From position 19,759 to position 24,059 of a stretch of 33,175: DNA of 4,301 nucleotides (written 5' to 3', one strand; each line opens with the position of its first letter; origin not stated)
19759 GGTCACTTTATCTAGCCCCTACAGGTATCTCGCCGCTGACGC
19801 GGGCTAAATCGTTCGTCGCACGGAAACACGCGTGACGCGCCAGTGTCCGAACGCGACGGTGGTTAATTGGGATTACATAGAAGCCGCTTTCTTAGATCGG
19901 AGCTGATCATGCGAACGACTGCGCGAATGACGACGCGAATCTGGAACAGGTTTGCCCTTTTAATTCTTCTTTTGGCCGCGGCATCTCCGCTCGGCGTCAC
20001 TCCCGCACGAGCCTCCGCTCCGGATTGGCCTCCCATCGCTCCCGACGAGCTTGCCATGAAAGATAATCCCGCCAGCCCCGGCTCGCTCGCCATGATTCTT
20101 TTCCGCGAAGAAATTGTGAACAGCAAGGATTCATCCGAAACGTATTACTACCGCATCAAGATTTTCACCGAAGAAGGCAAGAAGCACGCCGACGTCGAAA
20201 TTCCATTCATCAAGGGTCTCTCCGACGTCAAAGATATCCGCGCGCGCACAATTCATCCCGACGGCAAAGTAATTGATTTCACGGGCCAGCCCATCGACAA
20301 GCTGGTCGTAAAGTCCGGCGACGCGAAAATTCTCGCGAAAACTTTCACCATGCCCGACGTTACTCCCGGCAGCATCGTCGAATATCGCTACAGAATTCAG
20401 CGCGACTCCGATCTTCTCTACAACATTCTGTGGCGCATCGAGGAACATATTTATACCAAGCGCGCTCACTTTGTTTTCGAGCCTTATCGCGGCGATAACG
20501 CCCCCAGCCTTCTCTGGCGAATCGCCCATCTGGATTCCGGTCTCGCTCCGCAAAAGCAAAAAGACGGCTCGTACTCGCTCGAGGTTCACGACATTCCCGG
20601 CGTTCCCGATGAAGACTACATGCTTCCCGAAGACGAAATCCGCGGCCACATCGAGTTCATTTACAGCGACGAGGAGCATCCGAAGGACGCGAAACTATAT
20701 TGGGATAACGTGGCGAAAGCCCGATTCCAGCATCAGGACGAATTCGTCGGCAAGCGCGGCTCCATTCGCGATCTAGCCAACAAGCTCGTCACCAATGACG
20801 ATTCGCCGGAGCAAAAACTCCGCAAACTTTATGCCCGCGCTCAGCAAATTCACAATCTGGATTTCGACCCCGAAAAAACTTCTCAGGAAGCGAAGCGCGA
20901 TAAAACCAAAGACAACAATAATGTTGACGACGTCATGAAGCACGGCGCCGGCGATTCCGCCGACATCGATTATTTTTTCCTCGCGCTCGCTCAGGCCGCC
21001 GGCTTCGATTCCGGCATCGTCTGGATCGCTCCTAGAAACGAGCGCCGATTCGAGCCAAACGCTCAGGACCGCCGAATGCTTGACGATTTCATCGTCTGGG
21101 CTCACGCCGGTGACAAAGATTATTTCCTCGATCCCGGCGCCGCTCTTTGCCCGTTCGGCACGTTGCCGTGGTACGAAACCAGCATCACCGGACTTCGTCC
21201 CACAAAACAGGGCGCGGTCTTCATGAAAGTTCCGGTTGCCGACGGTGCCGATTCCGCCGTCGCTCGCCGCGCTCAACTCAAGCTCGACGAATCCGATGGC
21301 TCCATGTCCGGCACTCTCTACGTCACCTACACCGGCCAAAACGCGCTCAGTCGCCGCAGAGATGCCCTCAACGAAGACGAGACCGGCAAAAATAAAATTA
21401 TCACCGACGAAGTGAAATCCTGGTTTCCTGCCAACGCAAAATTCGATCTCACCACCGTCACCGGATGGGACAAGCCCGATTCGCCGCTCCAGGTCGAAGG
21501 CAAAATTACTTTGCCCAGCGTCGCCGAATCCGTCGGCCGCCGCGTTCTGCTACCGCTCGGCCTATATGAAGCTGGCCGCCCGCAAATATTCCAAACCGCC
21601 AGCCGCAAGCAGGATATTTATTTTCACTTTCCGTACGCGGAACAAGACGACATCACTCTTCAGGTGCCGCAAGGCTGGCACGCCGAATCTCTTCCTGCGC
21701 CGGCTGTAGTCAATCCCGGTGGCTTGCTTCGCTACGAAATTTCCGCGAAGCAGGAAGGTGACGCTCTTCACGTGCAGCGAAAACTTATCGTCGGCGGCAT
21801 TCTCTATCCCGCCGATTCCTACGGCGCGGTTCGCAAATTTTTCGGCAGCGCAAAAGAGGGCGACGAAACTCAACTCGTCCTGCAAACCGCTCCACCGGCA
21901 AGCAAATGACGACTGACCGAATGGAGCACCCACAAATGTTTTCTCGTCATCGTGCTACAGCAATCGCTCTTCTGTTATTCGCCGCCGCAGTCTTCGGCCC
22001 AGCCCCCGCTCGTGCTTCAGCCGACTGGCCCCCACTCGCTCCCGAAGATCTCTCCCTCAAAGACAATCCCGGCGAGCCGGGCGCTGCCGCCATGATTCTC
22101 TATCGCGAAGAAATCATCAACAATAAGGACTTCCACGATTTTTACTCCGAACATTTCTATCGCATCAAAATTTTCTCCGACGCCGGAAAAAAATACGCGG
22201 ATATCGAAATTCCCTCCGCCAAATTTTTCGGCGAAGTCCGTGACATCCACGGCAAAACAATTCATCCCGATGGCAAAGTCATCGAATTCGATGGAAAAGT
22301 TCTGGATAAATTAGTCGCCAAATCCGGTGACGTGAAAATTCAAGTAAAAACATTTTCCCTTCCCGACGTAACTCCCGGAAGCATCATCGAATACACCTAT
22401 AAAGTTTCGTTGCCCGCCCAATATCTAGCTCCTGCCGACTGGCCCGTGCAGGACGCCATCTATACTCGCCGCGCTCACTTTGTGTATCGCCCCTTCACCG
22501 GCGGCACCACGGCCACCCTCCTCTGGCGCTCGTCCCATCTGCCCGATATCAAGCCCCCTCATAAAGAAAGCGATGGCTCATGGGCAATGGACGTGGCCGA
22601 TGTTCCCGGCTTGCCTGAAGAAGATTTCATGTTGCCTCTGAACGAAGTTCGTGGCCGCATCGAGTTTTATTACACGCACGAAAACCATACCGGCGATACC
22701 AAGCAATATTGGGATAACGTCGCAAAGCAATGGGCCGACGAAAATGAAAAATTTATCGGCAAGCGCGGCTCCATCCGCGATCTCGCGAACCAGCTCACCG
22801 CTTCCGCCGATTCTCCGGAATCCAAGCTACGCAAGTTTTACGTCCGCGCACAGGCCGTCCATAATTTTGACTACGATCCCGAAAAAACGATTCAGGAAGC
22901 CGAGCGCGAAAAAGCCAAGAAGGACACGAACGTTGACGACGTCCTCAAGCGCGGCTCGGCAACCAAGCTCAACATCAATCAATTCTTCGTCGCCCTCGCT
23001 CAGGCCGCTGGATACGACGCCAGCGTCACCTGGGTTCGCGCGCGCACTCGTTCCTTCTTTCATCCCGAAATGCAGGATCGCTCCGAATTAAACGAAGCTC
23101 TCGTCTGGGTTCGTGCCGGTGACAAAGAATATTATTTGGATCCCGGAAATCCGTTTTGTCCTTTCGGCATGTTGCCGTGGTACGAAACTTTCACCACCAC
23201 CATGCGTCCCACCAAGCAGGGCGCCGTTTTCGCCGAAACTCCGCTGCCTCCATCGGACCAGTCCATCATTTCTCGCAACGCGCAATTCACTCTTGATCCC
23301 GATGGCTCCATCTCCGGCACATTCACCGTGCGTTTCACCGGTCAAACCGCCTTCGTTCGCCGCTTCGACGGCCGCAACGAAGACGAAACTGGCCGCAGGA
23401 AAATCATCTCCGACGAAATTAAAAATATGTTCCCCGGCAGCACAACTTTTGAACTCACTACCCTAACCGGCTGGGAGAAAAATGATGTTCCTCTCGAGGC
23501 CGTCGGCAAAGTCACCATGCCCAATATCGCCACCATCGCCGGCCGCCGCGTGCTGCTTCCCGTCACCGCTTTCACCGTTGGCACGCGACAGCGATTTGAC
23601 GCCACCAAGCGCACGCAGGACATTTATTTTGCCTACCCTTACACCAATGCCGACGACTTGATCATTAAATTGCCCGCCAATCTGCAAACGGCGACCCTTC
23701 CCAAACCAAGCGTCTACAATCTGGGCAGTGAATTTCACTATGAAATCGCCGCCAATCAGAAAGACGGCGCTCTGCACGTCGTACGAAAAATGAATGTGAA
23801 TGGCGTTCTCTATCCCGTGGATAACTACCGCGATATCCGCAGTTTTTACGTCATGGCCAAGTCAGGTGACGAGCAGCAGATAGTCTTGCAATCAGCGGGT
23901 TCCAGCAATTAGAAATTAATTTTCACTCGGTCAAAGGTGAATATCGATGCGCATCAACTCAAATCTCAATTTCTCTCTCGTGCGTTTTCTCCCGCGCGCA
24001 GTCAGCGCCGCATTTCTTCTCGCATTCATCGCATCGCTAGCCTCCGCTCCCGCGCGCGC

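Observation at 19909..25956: Three tandem secreted transglutaminase-fold paralogs: one enzyme-like member preceded by two duplicated pseudoenzymes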

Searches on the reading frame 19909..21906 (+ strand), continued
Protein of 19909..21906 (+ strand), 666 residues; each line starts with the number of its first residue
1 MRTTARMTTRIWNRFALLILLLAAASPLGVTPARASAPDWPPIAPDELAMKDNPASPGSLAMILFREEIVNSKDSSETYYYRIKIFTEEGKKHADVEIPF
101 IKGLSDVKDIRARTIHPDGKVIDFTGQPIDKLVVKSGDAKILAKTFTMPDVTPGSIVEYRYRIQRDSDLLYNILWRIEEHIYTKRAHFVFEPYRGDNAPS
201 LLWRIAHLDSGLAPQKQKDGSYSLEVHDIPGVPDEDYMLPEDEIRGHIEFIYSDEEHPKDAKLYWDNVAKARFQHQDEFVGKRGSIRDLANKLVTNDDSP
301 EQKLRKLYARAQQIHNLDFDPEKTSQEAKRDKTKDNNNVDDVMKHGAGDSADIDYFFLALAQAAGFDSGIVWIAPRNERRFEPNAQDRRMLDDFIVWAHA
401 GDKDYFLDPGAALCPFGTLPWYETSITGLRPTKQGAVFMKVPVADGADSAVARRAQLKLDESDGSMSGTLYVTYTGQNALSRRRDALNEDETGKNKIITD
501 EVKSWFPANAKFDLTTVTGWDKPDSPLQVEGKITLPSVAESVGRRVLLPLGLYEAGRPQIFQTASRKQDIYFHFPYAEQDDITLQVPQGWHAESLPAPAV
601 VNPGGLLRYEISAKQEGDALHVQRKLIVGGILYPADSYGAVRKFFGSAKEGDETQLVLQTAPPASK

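Call 37: predict_structure(alignment_id=A1)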
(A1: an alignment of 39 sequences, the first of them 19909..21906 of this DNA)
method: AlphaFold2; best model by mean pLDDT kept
length: 666 residues; sequences in the alignment: 39
mean_pLDDT: 88.0   pTM: 0.80
mean pLDDT of the five models: 88.0, 87.5, 86.9, 86.7, 86.7
residues with pLDDT >= 90: 419; 70-90: 186; 50-70: 35; < 50: 26
segments of 3 or more residues with pLDDT < 50: 1-9, 26-38
pLDDT, mean of each block of 10 residues (from residue 1): 41 63 49 46 90 90 97 94 96 94 91 94 91 81 94 96 90 93 96 88 87 93 96 90 90 87 95 94 92 95 96 89 65 80 92 97 96 91 86 94 94 90 94 95 91 95 91 96 89 93 88 95 92 89 83 64 88 95 91 88 92 92 94 93 91 86 53
secondary structure, 60 per line:
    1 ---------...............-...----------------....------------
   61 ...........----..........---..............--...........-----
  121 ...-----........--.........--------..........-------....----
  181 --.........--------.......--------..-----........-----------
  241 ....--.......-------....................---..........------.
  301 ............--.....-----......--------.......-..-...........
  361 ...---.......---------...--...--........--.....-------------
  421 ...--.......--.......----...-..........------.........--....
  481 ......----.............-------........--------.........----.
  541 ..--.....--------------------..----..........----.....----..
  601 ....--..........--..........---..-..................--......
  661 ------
elements in order: H10-24 H45-48 E61-71 E76-85 H89-94 E95-102 E105-115 E121-123 E129-136 E139-147 E156-165 E173-176 E183-191 E200-206 E222-229 H241-244 E247-253 H261-280 H284-293 H300-312 H325-330 H339-345 H350-363 E367-373 E393-400 E403-407 E426-432 E435-441 E450-459 E466-474 H477-486 H491-503 E511-518 E527-535 E540-542 E545-549 E576-585 E590-594 E599-604 E607-616 E619-628 H635-652 E655-660

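Call 41: fold_search(model_id=the predicted structure, library=pdb)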
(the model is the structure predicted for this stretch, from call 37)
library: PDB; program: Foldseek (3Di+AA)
matches with E <= 10: 1300; with E <= 0.001: 23
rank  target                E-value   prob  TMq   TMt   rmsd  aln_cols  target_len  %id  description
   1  3kd4_A                2.6e-27  1.00  0.45  0.56   8.8       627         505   11  CRYSTAL STRUCTURE OF A PUTATIVE PROTEASE (BDI_1141) FROM PARABACTEROIDES DISTASONIS ATCC 8503 AT 2.00 A RESOLUTION (released 2009-11-24)
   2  6ezn_A                2.5e-10  1.00  0.18  0.25  17.6       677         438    9  Cryo-EM structure of the yeast oligosaccharyltransferase (OST) complex (released 2018-01-17)
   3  8agb_E                1.8e-09  1.00  0.17  0.25  17.6       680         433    8  Structure of yeast oligosaccharylransferase complex with lipid-linked oligosaccharide bound (released 2022-12-07)
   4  7oci_A                7.6e-09  1.00  0.17  0.24  17.6       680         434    8  Cryo-EM structure of yeast Ost6p containing oligosaccharyltransferase complex (released 2022-02-16)
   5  6c26_1                2.4e-07  1.00  0.18  0.26  17.7       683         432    8  The Cryo-EM structure of a eukaryotic oligosaccharyl transferase complex (released 2018-01-31)
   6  8pn9_E                1.3e-06  1.00  0.16  0.18  18.3       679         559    7  Structure of human oligosaccharyltransferase OST-A complex bound to NGI-1 (released 2024-05-08)
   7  8b6l_O                1.3e-06  1.00  0.17  0.20  17.6       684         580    7  Subtomogram average of the human Sec61-TRAP-OSTA-translocon (released 2022-12-07)
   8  6s7o_E                2.3e-06  1.00  0.16  0.19  18.1       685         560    7  Cryo-EM structure of human oligosaccharyltransferase complex OST-A (released 2019-12-18)
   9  6s7t_E                1.9e-05  1.00  0.18  0.26  17.1       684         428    6  Cryo-EM structure of human oligosaccharyltransferase complex OST-B (released 2019-12-18)
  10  7pfs_B                2.1e-04  0.99  0.16  0.13  12.6       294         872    8  Crystal structure of ERAP2 aminopeptidase in complex with phosphinic pseudotripeptide ((1R)-1-Amino-3-phenylpropyl){2- (released 2022-01-26)
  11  4wz9_A                2.2e-04  1.00  0.18  0.15  12.8       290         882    6  APN1 from Anopheles gambiae (released 2015-06-17)
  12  6fpy_A                3.2e-04  0.99  0.21  0.22  17.4       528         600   10  Inter-alpha-inhibitor heavy chain 1, wild type (released 2019-02-27)
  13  6fpy_B                3.4e-04  0.99  0.21  0.23  17.3       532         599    9  Inter-alpha-inhibitor heavy chain 1, wild type (released 2019-02-27)
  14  8tr9                  4.0e-04  0.54  0.15  0.15  30.2       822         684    7  Cryo-EM structure of transglutaminase 2 bound to GDP (released 2024-07-31)
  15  3cia_D                4.2e-04  0.99  0.16  0.17  11.7       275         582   10  Crystal structure of cold-aminopeptidase from Colwellia psychrerythraea (released 2008-07-01)
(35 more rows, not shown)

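Call 76: find_encoding_contigs(protein=P0047, flank=8000, max_places=2)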
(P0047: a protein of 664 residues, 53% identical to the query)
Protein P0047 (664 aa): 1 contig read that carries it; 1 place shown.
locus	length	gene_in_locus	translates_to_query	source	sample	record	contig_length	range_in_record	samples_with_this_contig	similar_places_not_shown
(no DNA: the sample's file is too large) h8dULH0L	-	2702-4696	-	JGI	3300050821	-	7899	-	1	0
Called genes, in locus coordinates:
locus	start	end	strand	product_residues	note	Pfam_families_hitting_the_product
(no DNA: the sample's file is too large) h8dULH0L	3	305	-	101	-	?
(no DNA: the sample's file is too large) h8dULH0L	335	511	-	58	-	-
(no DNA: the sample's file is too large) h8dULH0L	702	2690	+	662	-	PF12969:DUF3857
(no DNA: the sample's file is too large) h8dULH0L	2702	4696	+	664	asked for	PF12969:DUF3857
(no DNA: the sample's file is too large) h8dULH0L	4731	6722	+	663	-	PF12969:DUF3857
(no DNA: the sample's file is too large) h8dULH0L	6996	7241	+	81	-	-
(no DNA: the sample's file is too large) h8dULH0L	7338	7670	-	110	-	-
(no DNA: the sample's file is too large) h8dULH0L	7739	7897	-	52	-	?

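Call 77: find_encoding_contigs(protein=P0057, flank=8000, max_places=2)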
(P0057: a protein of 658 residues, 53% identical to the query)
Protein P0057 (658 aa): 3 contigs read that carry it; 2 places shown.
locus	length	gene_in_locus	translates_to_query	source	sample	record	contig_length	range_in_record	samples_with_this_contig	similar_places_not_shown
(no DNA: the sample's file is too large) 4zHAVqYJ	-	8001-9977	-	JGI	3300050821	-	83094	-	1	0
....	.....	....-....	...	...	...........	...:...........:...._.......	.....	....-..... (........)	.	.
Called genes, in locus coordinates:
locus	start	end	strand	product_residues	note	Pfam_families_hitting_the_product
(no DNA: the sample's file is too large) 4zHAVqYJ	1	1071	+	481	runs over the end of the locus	PF04389:Peptidase_M28 (weak), PF01546:Peptidase_M20, PF07687:M20_dimer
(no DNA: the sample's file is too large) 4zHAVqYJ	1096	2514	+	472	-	PF00224:PK, PF02887:PK_C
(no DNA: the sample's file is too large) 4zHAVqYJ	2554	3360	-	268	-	PF01694:Rhomboid, PF08551:DUF1751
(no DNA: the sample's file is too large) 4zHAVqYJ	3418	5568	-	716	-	PF03169:OPT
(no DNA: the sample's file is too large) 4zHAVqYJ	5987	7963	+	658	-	PF12969:DUF3857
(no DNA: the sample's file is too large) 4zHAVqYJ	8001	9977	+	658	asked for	PF12969:DUF3857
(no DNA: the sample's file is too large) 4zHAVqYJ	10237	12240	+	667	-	PF12969:DUF3857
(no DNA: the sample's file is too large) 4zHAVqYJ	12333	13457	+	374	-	-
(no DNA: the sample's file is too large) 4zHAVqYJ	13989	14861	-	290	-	-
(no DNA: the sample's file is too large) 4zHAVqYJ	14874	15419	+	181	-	PF11528:DUF3224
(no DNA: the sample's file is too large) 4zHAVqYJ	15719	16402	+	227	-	PF04542:Sigma70_r2, PF08281:Sigma70_r4_2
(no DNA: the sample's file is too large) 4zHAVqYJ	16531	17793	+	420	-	PF00882:Zn_dep_PLPC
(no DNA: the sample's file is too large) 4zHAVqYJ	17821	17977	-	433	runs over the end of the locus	PF01566:Nramp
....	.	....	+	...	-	?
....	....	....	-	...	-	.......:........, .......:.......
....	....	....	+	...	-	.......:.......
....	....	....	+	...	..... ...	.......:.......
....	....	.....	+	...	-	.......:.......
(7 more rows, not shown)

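Call 89: search_protein_families(library=padloc, proteins=[window:19909-21906:+], max_evalue=0.01)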
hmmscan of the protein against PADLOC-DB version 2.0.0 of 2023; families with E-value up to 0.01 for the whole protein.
window:19909-21906:+ (666 aa): 0 families

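Call 90: search_protein_families(library=phrogs, proteins=[window:19909-21906:+], max_evalue=0.01)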
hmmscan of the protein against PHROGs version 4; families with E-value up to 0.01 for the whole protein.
window:19909-21906:+ (666 aa): 0 families

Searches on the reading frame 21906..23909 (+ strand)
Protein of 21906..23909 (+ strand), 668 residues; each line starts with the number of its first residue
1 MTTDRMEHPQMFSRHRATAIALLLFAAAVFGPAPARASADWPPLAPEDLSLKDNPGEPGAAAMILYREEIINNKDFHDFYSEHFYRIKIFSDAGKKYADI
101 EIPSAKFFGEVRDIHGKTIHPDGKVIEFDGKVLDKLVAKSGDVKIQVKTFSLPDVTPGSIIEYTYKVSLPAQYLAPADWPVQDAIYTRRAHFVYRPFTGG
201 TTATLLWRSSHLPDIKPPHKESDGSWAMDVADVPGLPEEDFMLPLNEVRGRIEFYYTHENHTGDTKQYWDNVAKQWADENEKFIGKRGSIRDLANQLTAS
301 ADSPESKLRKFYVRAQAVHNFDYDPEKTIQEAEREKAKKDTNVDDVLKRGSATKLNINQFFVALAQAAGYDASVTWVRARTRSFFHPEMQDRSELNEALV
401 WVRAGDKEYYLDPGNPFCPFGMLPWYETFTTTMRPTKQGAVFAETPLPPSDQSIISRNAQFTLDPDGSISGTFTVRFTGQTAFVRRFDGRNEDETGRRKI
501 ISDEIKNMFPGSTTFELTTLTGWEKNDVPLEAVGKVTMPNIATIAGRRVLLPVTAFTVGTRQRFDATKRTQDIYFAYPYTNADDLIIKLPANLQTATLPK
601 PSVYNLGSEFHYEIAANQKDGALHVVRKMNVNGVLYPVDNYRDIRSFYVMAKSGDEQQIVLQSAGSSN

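Call 3: search_protein_families(library=pfam, proteins=[window:21906-23909:+], max_evalue=1)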
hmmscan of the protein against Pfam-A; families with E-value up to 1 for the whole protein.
window:21906-23909:+ (668 aa): 4 families
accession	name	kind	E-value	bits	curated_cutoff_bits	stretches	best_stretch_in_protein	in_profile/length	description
PF12969.12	DUF3857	-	5.4e-11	43.3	24.6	1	85-186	11-127/170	Domain of Unknown Function with PDB structure (DUF3857)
PF01841.26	Transglut_core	-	0.00044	20.9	23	1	291-380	1-80/108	Transglutaminase-like superfamily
PF12970.12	DUF3858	-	0.002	18.7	27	1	566-659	22-114/116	Domain of Unknown Function with PDB structure (DUF3858)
PF12396.14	DUF3659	-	0.23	11.8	24.8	0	110-133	29-52/61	Protein of unknown function (DUF3659)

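Call 4: search_protein_families(library=ncbifam, proteins=[window:21906-23909:+], max_evalue=1)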
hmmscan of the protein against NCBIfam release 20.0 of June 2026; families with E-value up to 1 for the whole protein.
window:21906-23909:+ (668 aa): 0 families

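Call 89: search_protein_families(library=padloc, proteins=[window:21906-23909:+], max_evalue=0.01)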
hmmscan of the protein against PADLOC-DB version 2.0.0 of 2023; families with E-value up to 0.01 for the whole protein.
window:21906-23909:+ (668 aa): 0 families

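Call 90: search_protein_families(library=phrogs, proteins=[window:21906-23909:+], max_evalue=0.01)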
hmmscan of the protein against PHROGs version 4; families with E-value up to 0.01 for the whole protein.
window:21906-23909:+ (668 aa): 0 families
